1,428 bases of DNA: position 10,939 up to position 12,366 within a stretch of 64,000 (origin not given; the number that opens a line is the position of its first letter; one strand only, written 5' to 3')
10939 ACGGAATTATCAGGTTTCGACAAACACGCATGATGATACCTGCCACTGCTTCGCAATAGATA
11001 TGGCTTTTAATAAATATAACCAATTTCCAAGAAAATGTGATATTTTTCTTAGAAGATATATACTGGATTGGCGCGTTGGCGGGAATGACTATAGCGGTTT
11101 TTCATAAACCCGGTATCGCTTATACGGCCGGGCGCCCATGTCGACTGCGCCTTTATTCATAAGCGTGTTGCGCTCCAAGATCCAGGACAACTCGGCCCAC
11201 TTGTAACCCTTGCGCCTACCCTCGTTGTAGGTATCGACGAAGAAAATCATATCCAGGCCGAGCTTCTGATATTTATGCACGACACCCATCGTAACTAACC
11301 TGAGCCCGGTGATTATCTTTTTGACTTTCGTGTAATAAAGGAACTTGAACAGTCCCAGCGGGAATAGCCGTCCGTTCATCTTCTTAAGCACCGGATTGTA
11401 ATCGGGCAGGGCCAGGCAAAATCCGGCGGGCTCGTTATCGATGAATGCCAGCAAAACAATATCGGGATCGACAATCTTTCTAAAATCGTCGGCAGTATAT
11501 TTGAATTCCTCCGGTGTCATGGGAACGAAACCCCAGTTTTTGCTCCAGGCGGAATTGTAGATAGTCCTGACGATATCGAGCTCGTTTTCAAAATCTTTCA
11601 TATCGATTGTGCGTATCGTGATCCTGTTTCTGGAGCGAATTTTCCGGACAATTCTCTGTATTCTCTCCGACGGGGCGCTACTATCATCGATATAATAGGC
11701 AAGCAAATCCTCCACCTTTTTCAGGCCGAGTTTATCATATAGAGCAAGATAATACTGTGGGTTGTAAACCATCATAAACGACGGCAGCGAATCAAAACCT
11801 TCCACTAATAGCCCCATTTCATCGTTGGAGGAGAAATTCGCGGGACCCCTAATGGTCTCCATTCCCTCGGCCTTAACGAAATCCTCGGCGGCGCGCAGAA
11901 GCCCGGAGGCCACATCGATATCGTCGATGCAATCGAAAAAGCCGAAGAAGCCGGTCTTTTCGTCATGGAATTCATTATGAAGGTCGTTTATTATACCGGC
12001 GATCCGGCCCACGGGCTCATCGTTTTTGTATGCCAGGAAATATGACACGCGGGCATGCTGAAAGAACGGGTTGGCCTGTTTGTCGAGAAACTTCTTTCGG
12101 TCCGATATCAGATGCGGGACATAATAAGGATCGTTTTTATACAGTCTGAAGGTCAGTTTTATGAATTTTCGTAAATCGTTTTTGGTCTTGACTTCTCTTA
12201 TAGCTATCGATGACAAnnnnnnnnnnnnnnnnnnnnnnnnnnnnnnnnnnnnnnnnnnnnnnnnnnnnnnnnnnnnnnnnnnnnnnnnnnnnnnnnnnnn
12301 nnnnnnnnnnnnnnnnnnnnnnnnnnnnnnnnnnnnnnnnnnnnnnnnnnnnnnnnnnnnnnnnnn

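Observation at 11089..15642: Divergent gene cluster resembling bacterial ceramide/sphingolipid synthesis (Spt-like AOS + GNAT N-acyltransferase | NAD-reductase + class V aminotransferase)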

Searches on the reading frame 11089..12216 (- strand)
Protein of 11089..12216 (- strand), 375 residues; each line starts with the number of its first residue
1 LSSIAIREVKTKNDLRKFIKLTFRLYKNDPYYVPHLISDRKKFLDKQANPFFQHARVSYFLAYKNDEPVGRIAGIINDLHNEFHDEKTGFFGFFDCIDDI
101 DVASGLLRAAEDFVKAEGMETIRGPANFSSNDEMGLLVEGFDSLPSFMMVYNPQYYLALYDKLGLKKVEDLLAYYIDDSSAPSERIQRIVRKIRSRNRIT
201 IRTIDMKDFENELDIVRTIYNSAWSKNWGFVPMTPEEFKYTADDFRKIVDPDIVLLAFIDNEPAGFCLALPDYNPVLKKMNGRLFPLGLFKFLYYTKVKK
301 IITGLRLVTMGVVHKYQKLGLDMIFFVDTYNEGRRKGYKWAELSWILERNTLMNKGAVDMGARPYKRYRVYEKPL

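Call 3: search_protein_families(library=pfam, proteins=[window:11089-12216:-])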
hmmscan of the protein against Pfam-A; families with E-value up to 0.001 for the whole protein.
window:11089-12216:- (375 aa): 1 family
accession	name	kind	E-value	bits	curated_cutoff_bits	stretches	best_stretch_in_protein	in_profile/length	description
PF00583.31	Acetyltransf_1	-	0.0001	23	20.7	0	34-118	15-92/116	Acetyltransferase (GNAT) family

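Call 4: search_protein_families(library=ncbifam, proteins=[window:11089-12216:-])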
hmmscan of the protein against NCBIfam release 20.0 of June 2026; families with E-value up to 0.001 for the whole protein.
window:11089-12216:- (375 aa): 0 families

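Call 7: find_homologous_proteins(query=window:11089-12216:-)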
Query window:11089-12216:- (375 aa): 5461 proteins with E <= 0.001 among 7566 candidates; the best 120 are listed.
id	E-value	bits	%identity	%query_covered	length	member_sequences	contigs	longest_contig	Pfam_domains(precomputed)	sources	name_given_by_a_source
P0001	1.8e-238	809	93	100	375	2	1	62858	-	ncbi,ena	-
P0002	1.6e-231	786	90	100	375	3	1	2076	-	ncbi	-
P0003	8.0e-229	777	90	100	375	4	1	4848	-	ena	-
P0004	9.4e-229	777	88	100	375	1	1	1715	-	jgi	-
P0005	4.6e-222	755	85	100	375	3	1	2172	-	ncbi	-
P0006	7.6e-221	751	86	100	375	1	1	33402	-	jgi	jgi:hypothetical protein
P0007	2.6e-213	726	82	100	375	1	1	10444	-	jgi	jgi:hypothetical protein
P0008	5.8e-209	712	79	100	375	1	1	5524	-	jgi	jgi:hypothetical protein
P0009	2.3e-205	700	78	100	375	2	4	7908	-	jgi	jgi:hypothetical protein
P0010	8.9e-205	698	77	100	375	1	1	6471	-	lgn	-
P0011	9.1e-204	695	78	100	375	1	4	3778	-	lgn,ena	-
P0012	1.3e-201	688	76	100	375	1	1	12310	-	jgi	jgi:hypothetical protein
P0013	5.9e-200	682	76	100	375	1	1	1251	-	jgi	jgi:hypothetical protein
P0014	8.3e-193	659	72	100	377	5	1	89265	-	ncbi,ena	-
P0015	4.7e-190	650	70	100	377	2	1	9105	-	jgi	-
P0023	2.3e-184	631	72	100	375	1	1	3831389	-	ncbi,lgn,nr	ncbi:MAG: N-acetyltransferase [Candidatus Zixiibacteriota bacterium]|nr:MAG: N-acetyltransferase [ca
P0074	6.9e-143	494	58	95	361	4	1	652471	-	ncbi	-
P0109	3.9e-137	475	55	99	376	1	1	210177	PF00583.32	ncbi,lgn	-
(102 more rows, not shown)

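Call 9: search_solved_structures(query=window:11089-12216:-, max_evalue=1, show_alignments=2)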
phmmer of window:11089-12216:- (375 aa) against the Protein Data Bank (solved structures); distinct sequences matched with E-value up to 1: 0.
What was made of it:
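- Tried and rejected: PDB sequence search with the GNAT gave nothing (call 9).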

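Call 23: find_encoding_contigs(protein=P0023, flank=8000, max_places=2)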
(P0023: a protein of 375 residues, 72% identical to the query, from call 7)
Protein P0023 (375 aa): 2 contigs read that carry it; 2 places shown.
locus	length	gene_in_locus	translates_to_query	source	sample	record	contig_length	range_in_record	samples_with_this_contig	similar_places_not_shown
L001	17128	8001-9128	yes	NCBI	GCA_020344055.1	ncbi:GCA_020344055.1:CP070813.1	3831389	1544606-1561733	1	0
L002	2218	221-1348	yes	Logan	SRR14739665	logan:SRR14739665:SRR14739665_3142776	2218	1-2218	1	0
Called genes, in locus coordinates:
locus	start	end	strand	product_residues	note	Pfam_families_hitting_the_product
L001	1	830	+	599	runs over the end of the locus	PF13231:PMT_2 (weak)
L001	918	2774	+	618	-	-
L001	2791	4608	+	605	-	-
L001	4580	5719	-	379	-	PF00266:Aminotran_5, PF22580:KYNU_C (weak)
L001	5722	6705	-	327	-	PF01073:3Beta_HSD, PF01370:Epimerase, PF04321:RmlD_sub_bind, PF05368:NmrA, PF13460:NAD_binding_10, PF16363:GDP_Man_Dehyd, PF07993:NAD_binding_4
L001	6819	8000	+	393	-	PF00464:SHMT (weak), PF00155:Aminotran_1_2, PF01053:Cys_Met_Meta_PP (weak), PF01212:Beta_elim_lyase (weak)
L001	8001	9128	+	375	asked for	-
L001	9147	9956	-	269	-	PF01149:Fapy_DNA_glyco, PF06831:H2TH, PF06827:zf-FPG_IleRS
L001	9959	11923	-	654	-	PF12969:DUF3857 (weak)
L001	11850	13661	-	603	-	PF12969:DUF3857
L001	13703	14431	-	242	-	-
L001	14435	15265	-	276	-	-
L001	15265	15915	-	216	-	-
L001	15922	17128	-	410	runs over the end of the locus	PF20539:DUF6754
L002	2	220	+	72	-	?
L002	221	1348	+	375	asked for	-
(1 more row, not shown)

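Call 24: find_encoding_contigs(protein=P0074, flank=8000, max_places=2)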
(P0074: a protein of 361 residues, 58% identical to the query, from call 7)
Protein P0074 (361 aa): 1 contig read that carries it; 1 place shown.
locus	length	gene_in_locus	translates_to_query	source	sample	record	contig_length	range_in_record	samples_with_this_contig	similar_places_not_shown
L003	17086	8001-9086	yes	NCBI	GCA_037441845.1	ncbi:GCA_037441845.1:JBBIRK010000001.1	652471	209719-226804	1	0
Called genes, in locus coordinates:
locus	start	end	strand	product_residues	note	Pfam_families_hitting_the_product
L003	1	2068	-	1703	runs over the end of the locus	PF08126:Propeptide_C25, PF01364:Peptidase_C25, PF19190:BACON_2 (faint)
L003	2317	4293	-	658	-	PF00561:Abhydrolase_1 (faint), PF02129:Peptidase_S15, PF00326:Peptidase_S9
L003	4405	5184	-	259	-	PF00072:Response_reg, PF06490:FleQ (faint), PF00072:Response_reg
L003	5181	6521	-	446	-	PF02878:PGM_PMM_I, PF02879:PGM_PMM_II, PF02880:PGM_PMM_III, PF00408:PGM_PMM_IV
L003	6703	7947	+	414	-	PF00155:Aminotran_1_2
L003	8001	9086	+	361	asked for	-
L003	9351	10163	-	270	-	PF01149:Fapy_DNA_glyco, PF06831:H2TH, PF06827:zf-FPG_IleRS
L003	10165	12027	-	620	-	PF12969:DUF3857 (weak)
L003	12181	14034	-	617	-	PF01841:Transglut_core (weak)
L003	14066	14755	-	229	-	-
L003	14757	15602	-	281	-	-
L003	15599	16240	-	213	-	-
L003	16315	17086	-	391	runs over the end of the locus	PF20539:DUF6754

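Call 25: find_encoding_contigs(protein=P0109, flank=8000, max_places=2)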
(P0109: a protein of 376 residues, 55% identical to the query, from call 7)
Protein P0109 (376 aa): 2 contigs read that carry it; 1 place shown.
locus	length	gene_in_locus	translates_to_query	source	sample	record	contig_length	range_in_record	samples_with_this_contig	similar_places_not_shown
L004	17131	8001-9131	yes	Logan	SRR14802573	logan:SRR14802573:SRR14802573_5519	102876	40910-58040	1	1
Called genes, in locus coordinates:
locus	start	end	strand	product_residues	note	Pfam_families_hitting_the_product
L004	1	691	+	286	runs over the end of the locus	-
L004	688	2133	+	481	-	PF19290:PmbA_TldD_2nd (faint), PF01523:PmbA_TldD_1st, PF19289:PmbA_TldD_3rd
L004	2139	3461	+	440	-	PF01523:PmbA_TldD_1st (weak), PF19289:PmbA_TldD_3rd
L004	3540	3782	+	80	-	-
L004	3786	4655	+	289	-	PF17827:PrmC_N, PF07669:Eco57I (weak), PF02384:N6_Mtase (weak), PF05175:MTS, PF06325:PrmA, PF13847:Methyltransf_31, PF09445:Methyltransf_15, PF13649:Methyltransf_25, +4 more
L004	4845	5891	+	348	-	PF08240:ADH_N, PF16912:Glu_dehyd_C (weak), PF00107:ADH_zinc_N, PF13602:ADH_zinc_N_2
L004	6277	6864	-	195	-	-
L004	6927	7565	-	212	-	PF13643:DUF4145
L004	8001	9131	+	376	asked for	PF00583:Acetyltransf_1 (faint)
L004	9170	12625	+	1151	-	PF02384:N6_Mtase, PF20473:MmeI_Mtase (weak), PF07669:Eco57I, PF22837:M_Eco57I_C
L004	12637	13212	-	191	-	PF00156:Pribosyltran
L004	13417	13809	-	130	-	PF01648:ACPS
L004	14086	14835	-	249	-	-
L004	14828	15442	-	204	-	-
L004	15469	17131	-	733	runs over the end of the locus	PF00317:Ribonuc_red_lgN, PF02867:Ribonuc_red_lgC, PF12637:TSCPD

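Call 29: search_protein_families(library=pfam, proteins=[window:11089-12216:-], max_evalue=10)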
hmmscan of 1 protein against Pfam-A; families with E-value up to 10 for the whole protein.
window:11089-12216:- (375 aa): 1 family
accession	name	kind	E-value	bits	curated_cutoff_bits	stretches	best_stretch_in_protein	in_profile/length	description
PF00583.31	Acetyltransf_1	-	0.0001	23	20.7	2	34-118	15-92/116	Acetyltransferase (GNAT) family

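Call 30: search_protein_representatives(protein=window:11089-12216:-)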
Query: 375 residues. Proteins with E-value up to 0.001 (for the whole library): 8707; up to 1e-10: 4949; up to 1e-30: 1672. The best 150 are listed.
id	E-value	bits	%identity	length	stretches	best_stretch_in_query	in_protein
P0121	8.2e-163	558.3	37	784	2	4-375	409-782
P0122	3.4e-125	434.5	51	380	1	3-374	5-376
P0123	3.9e-109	381.7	46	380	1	1-374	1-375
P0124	3.2e-108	378.6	47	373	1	6-375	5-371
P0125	9.6e-108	377.1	46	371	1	4-374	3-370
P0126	2.3e-105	369.2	45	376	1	9-374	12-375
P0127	9.9e-103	360.6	46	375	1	1-375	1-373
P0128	2.3e-102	359.4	45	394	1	4-375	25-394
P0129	5.0e-102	358.3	44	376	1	1-372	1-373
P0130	9.6e-102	357.3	45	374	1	4-372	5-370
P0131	3.7e-100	352.1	45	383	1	3-373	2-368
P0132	1.6e-97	343.4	46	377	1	1-375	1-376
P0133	1.7e-97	343.4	43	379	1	7-375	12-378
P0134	3.4e-97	342.4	46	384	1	5-375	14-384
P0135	3.5e-97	342.3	45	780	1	5-373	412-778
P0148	9.4e-94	331.0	40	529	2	15-372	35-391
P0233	4.4e-82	292.6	40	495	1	12-375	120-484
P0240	2.6e-81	290.1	40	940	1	5-374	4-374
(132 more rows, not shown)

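Call 31: search_protein_families(library=pfam, proteins=[P0121, P0135, P0148, P0233, P0240], max_evalue=0.01)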
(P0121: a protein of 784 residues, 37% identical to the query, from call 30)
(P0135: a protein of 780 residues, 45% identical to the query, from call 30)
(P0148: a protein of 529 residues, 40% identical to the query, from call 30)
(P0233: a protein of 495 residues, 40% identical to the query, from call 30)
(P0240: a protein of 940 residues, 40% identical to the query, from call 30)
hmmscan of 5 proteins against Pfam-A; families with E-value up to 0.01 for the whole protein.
P0121 (784 aa): 4 families
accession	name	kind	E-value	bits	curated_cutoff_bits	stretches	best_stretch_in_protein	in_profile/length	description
PF00583.31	Acetyltransf_1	-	2.1e-15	57.4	20.7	2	252-356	31-111/116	Acetyltransferase (GNAT) family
PF13508.13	Acetyltransf_7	-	2e-08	35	27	0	658-740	4-57/84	Acetyltransferase (GNAT) domain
PF13673.13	Acetyltransf_10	-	0.00036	20.9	23.6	0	290-335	44-83/128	Acetyltransferase (GNAT) domain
PF14542.12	Acetyltransf_CG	-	0.0033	17.9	30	0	714-740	28-54/80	GCN5-related N-acetyl-transferase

P0135 (780 aa): 5 families
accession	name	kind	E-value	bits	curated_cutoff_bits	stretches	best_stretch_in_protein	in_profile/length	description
PF00155.27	Aminotran_1_2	-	3.8e-57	194.5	19.7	1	57-396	4-361/361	Aminotransferase class I and II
PF01212.27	Beta_elim_lyase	-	6.8e-07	29.3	27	1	102-278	35-224/288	Beta-eliminating lyase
PF01053.26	Cys_Met_Meta_PP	-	1.2e-06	27.8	27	1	101-228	54-181/381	Cys/Met metabolism PLP-dependent enzyme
PF00583.31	Acetyltransf_1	-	5e-05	24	20.7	0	623-766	4-115/116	Acetyltransferase (GNAT) family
PF01041.23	DegT_DnrJ_EryC1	-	0.00012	21.9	19.8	1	101-227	26-152/360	DegT/DnrJ/EryC1/StrS aminotransferase family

P0148 (529 aa): 1 family
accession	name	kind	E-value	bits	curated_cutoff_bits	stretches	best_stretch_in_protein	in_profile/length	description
PF00583.31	Acetyltransf_1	-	0.00031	21.5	20.7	0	272-375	31-110/116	Acetyltransferase (GNAT) family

P0233 (495 aa): 0 families

P0240 (940 aa): 3 families
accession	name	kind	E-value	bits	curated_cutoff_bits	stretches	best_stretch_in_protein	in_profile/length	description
PF00501.34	AMP-binding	-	4.6e-67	226.9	29.9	1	398-785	4-384/384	AMP-binding enzyme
PF23024.1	AMP-dom_DIP2-like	-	8e-12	45.6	27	1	829-928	2-93/110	Disco-interacting protein 2-like, AMP domain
PF00583.31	Acetyltransf_1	-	0.0081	16.9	20.7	0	274-353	34-107/116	Acetyltransferase (GNAT) family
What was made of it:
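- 11089..12216 (-): YghO/bCerS-family tandem-GNAT N-acyltransferase, the putative bacterial ceramide synthase. It is translationally abutted to the AOS. Fusion proteins exist: AOS-GNAT (P0135) and GNAT-AMP-binding (P0240) (calls 30, 31).
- On Bacterial ceramide synthase bCerS (CC_1154/YghO family): AOS-GNAT fusion protein P0135 (call 31). The GNAT-AMP-binding (fatty acyl-AMP-ligase-like) fusion P0240 hints at fatty acyl substrates (call 31), but this is not an assay.
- AOS-GNAT and GNAT-AMP-binding fusion proteins exist (call 31).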

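Call 32: predict_structure(protein=window:11089-12216:-)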
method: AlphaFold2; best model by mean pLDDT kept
length: 375 residues; sequences in the alignment: 1
mean_pLDDT: 34.7   pTM: 0.27
mean pLDDT of the five models: 34.7, 31.0, 30.7, 29.8, 29.2
residues with pLDDT >= 90: 0; 70-90: 0; 50-70: 13; < 50: 362
segments of 3 or more residues with pLDDT < 50: 1-204, 218-375
pLDDT, mean of each block of 10 residues (from residue 1): 33 44 41 33 33 29 32 36 33 31 37 33 26 26 27 31 37 41 41 42 52 54 33 37 44 46 43 31 32 29 30 30 28 32 30 28 24 25
secondary structure, 60 per line:
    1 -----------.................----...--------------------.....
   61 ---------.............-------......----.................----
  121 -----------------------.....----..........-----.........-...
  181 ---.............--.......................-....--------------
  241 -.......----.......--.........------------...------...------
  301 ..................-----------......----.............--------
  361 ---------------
elements in order: H12-28 H56-60 H70-82 H90-95 H100-116 H144-148 H153-162 H168-176 H184-196 E199-205 H206-221 H223-226 H242-248 E253-259 E262-270 E283-285 H301-318 H330-335 H340-352
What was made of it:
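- Tried and rejected: Single-sequence AlphaFold2 of the GNAT failed (pLDDT 35, call 32).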

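Call 35: find_related_loci(query=A1, collection=genome_contigs, flank=10000)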
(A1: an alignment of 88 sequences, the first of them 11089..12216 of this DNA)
Query A1 (375 aa) in genome_contigs; peptide patterns used: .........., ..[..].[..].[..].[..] (x = any residue, [..] = any of these).
600 stretches matched a pattern (row limit reached: there are more); 598 encode a relative of the query (tblastn E <= 1e-3); the best 80 are kept; 80 distinct loci.
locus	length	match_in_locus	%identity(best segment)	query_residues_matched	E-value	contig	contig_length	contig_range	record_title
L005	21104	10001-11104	72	8-375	4e-180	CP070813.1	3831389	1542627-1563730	MAG: Candidatus Zixiibacteriota bacterium isolate bin119 chromosome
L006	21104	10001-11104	69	8-375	2e-179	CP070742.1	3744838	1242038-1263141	MAG: Candidatus Zixiibacteriota bacterium isolate bin38 chromosome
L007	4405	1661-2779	56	1-373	1e-151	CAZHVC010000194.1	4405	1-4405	MAG TPA_asm: uncultured Ignavibacteria bacterium isolate binchicken_co274_505 genome assembly, contig: NODE_46714_length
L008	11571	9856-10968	55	2-372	3e-142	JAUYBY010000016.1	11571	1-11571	MAG: Candidatus Zixiibacteriota bacterium isolate C20_concoct.bin.73 C20_k141_213633, whole genome shotgun sequence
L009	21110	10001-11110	55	3-372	3e-141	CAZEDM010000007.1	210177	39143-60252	MAG TPA_asm: uncultured Ignavibacteria bacterium isolate SRP323688_co1_186 genome assembly, contig: NODE_116_length_2101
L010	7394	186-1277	55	9-372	5e-141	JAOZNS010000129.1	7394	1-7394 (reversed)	MAG: Candidatus Zixiibacteriota bacterium isolate GMC4.concoct.267_sub GMC4_17179_length_7394_cov_6.823409, whole genome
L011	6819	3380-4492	54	5-375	2e-140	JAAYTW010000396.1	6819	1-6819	MAG: Candidatus Zixiibacteriota bacterium isolate AS27yjCOA_100 200527_AS27, whole genome shotgun sequence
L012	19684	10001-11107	52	4-372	1e-139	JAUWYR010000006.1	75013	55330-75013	MAG: Candidatus Zixiibacteriota bacterium isolate CSMAG_2715 CSMAG_2715_k141_913590_length_75013_cov_12.9965, whole geno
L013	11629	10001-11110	53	3-372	1e-139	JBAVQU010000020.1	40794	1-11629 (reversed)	MAG: Candidatus Zixiibacteriota bacterium isolate MFD02350_ilm_asm_bin5 k127_106037, whole genome shotgun sequence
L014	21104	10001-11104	52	5-372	3e-139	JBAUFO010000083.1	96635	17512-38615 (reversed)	MAG: Candidatus Zixiibacteriota bacterium isolate MFD13088_ilm_asm_bin32 k127_185852, whole genome shotgun sequence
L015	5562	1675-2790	54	1-375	9e-139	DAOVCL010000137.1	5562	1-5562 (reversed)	MAG TPA_asm: Candidatus Zixiibacteriota bacterium isolate CSMAG_1030 CSMAG_1030_k141_2961670_length_5562_cov_9.5047, who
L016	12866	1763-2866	53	2-369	2e-136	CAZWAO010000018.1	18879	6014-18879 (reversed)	MAG TPA_asm: uncultured Ignavibacteria bacterium isolate binchicken_co81_427 genome assembly, contig: NODE_4072_length_1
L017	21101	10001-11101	52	6-372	4e-135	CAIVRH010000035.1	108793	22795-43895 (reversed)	uncultured candidate division Zixibacteria bacterium isolate AM-sed-core3-D1_bin-832 genome assembly, contig: bin-832:35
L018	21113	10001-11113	53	2-372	5e-135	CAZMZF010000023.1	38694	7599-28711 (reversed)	MAG TPA_asm: uncultured Ignavibacteria bacterium isolate binchicken_co376_191 genome assembly, contig: NODE_801_length_3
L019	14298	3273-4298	56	34-375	9e-135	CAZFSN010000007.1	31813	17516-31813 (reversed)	MAG TPA_asm: uncultured Ignavibacteria bacterium isolate binchicken_co129_624 genome assembly, contig: NODE_3653_length_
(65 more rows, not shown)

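Call 40: search_dna_similar(query=window:11089-12216:-, collection=plasmids, mode=protein, max_evalue=0.001, max_rows=20)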
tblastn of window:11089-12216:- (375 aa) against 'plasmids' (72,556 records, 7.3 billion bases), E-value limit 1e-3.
Records with a match: 46; places in all: 47; records where one place covers at least 80% of the query: 45.
Best place of each record, by identity: <60% 46.
By first word of the organism name: Roseomonas 13; Ensifer 6; Escherichia 3; Pseudomonas 3; Shinella 2; Rhizobium 2; Rubrobacter 1; Nonomuraea 1; Rahnella 1; Klebsiella 1; and 13 more.
By predicted mobility (MOB-suite, as given by PLSDB): non-mobilizable 40; conjugative 5; mobilizable 1.
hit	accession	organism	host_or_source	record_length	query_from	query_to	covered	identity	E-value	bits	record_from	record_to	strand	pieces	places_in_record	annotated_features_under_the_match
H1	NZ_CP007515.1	Rubrobacter radiotolerans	-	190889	4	373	99%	39.5%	2e-76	264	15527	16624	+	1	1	hypothetical protein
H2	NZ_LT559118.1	Nonomuraea gerenzanensis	-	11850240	4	375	99%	37.7%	6e-67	236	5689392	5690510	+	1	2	none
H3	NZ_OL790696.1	Escherichia coli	-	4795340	4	375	99%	37.4%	4e-61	219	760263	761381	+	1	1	none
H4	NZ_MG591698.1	Escherichia coli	Homo sapiens,feces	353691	4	375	99%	37.4%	4e-61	219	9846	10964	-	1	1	yghO: protein YghO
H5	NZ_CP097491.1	Pseudomonas sp. BYT-5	wastewater treatment tank,soil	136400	1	373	99%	37.2%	4e-58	211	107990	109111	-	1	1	N-acetyltransferase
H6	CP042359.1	Rahnella aquatilis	hyacinth,plant,hyacinth bulb, basal ...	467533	4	375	99%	37.1%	2e-57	209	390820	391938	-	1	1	N-acetyltransferase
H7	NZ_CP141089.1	Escherichia coli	Homo sapiens,Infected Human Urine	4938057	4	373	99%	37.3%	2e-60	217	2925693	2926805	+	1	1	none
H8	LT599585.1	Pseudomonas veronii 1YdBTEX2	-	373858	4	375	99%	36.2%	2e-60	217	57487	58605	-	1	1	yghO: Putative uncharacterized protein YghO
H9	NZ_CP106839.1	Klebsiella michiganensis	mixed culture,fishpond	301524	4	375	99%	35.6%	4e-58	211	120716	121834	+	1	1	N-acetyltransferase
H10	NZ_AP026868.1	Aureispira anguillae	Anguilla japonica,Standard,head of ...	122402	1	372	99%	35.0%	6e-62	222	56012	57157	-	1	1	hypothetical protein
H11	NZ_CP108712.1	Streptomyces sp. NBC_01001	-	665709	3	373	99%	34.5%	2e-60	218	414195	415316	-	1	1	GNAT family N-acetyltransferase | aminotransferase class I/II-fold pyridoxal phosphate-dependent enzyme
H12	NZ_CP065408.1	Diaphorobacter sp. JS3051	whole organism,soil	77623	1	375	100%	34.0%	4e-59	213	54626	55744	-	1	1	hypothetical protein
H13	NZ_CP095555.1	Roseomonas gilardii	single cell,blood and other clinical ...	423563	2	375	100%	33.9%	2e-53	197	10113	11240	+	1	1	dATP pyrophosphohydrolase | nucleotidyltransferase family protein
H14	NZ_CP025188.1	Roseomonas mucosa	Homo sapiens,clinical, human skin, ...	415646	2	375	100%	32.8%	7e-52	192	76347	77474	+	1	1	dATP pyrophosphohydrolase | NTP transferase domain-containing protein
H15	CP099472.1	Roseomonas mucosa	Human skin,single cell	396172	2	375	100%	32.8%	1e-51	192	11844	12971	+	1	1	dATP pyrophosphohydrolase | nucleotidyltransferase family protein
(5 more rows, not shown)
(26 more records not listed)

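Call 41: get_annotated_region(hit=H4, flank=9000)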
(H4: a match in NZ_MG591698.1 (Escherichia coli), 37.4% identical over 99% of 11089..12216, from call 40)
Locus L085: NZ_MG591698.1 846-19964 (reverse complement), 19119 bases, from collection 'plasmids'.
description: Escherichia coli strain PN43 plasmid unnamed, complete sequence
organism: Escherichia coli (NCBI taxid 562)
taxonomy: Bacteria; Pseudomonadota; Gammaproteobacteria; Enterobacterales; Enterobacteriaceae; Escherichia; Escherichia coli
host: -; source: Homo sapiens,feces; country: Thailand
typing (MOB-suite, as given by PLSDB): non-mobilizable
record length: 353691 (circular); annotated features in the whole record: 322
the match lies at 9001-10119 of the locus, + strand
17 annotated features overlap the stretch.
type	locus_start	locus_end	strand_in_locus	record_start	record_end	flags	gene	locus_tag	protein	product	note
CDS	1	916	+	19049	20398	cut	-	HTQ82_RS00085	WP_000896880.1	lipopolysaccharide biosynthesis protein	-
CDS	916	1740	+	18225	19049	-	-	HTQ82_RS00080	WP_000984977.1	hypothetical protein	-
CDS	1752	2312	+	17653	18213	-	-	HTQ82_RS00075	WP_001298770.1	YtfJ family protein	-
CDS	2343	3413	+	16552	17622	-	lptF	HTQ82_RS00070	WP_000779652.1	LPS export ABC transporter permease LptF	GO:0015920 - lipopolysaccharide transport [Evidence IEA]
CDS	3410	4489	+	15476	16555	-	lptG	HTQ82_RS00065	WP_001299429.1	LPS export ABC transporter permease LptG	GO:0015920 - lipopolysaccharide transport [Evidence IEA]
CDS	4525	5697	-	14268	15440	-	-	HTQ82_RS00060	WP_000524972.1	aminotransferase class I/II-fold pyridoxal phosphate-dependent enzyme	GO:0009058 - biosynthetic process [Evidence IEA]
CDS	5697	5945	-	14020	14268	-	-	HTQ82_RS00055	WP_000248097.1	acyl carrier protein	-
CDS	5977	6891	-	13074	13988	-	-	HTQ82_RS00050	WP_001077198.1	NAD-dependent epimerase/dehydratase family protein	-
CDS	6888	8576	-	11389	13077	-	-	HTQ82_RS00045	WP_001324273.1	fatty acyl-AMP ligase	-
CDS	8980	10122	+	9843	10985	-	yghO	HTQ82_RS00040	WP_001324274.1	protein YghO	-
CDS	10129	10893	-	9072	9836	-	glcC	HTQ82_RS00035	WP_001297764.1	transcriptional regulator GlcC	GO:0006355 - regulation of DNA-templated transcription [Evidence IEA]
CDS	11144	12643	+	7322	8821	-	glcD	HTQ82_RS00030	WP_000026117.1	glycolate oxidase subunit GlcD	-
CDS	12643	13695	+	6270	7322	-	glcE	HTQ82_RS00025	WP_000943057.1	glycolate oxidase subunit GlcE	-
CDS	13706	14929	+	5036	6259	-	glcF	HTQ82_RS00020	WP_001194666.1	glycolate oxidase subunit GlcF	-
CDS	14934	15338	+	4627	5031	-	glcG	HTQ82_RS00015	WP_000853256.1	GlcG family protein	-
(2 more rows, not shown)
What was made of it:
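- The E. coli locus is lptF/G-like, spt, ACP, epimerase, fatty acyl-AMP ligase, yghO (call 41).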
